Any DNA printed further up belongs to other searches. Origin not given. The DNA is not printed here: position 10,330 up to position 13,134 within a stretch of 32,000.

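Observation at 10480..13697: AT-rich two-gene cassette: GHKL ATPase fused to DUF3883/PD-(D/E)xK-like module plus an orphan 223-aa partner, a candidate undescribed conflict/defence system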

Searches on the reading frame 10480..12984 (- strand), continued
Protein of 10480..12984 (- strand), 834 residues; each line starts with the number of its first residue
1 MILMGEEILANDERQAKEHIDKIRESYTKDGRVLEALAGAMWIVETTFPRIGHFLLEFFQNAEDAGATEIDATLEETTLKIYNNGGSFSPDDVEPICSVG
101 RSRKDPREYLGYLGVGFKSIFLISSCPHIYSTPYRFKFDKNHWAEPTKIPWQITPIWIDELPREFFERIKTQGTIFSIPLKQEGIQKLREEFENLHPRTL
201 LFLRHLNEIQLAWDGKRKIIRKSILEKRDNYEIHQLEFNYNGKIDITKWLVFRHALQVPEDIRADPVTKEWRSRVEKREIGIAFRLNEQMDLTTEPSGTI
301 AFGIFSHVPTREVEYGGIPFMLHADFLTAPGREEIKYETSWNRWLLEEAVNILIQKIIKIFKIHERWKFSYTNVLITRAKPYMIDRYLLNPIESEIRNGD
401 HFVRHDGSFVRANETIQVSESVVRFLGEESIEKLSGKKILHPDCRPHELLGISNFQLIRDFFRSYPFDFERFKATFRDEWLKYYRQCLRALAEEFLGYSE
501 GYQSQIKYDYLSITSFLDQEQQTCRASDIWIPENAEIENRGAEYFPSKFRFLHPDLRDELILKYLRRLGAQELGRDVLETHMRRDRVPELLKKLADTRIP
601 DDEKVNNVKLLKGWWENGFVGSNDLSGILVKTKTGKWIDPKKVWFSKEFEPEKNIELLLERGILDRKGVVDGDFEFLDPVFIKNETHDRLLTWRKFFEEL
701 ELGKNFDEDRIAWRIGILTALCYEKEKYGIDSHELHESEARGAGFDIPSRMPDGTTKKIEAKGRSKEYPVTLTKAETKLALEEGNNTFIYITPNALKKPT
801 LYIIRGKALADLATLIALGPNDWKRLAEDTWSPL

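Call 81: fold_search(model_id=the predicted structure, library=pdb)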
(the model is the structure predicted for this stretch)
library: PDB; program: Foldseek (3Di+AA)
matches with E <= 10: 405; with E <= 0.001: 177
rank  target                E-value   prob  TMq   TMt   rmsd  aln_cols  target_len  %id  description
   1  6xlc_A                2.5e-09  1.00  0.24  0.30  19.0       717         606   13  Full-length Hsc82 bound to AMPPNP (released 2021-06-30)
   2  8gft_A                1.6e-08  1.00  0.24  0.29  19.1       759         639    9  Hsp90 provides platform for CRaf dephosphorylation by PP5 (released 2023-05-03)
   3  8eob_B                2.0e-08  1.00  0.26  0.33  18.2       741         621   12  Cryo-EM structure of human HSP90B in the closed state (released 2023-01-25)
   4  6xlg_A                2.4e-08  1.00  0.26  0.33  18.6       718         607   12  Full-length Hsc82 in complex with two Aha1 CTD in the presence of ATPgammaS (released 2021-06-30)
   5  8ffv_A                2.7e-08  1.00  0.26  0.32  17.5       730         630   12  Cryo-EM structure of the GR-Hsp90-FKBP52 complex (released 2023-11-01)
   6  8gae_A                2.8e-08  1.00  0.26  0.32  19.4       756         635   11  Hsp90 provides platform for CRaf dephosphorylation by PP5 (released 2023-04-26)
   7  6xlf_A                3.0e-08  1.00  0.27  0.34  18.8       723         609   11  Full-length Hsc82 in complex with Aha1 in the presence of AMP-PNP (released 2021-06-30)
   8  5fwk_B                5.3e-08  1.00  0.24  0.30  17.2       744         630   10  Atomic cryoEM structure of Hsp90-Cdc37-Cdk4 complex (released 2016-07-06)
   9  6xlf_B                7.2e-08  1.00  0.27  0.34  18.8       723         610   12  Full-length Hsc82 in complex with Aha1 in the presence of AMP-PNP (released 2021-06-30)
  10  6xld_B                7.2e-08  1.00  0.26  0.33  18.6       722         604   11  Full-length Hsc82 in complex with Aha1 CTD in the presence of AMPPNP (released 2021-06-30)
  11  5v46_A                7.6e-08  1.00  0.16  0.48   8.5       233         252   25  Crystal structure of the I113M, F270M, K291M, L308M mutant of SR1 domain of human sacsin (released 2017-05-24)
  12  8h77_A                8.0e-08  1.00  0.24  0.30  19.2       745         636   12  Hsp90-AhR-p23-XAP2 complex (released 2023-01-04)
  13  5v46_B                8.9e-08  1.00  0.16  0.50   8.5       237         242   25  Crystal structure of the I113M, F270M, K291M, L308M mutant of SR1 domain of human sacsin (released 2017-05-24)
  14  8u1l_A                9.4e-08  1.00  0.25  0.30  17.2       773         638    9  Cryo-EM structure of the RAF1-HSP90-CDC37 complex in the closed state (released 2024-03-13)
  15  5tvw_A                1.2e-07  1.00  0.20  0.27  19.8       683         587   11  Crystal structure of mitochondrial Hsp90 (TRAP1) with ATP in absence of Mg, hemi-hydrolyzed (released 2018-03-14)
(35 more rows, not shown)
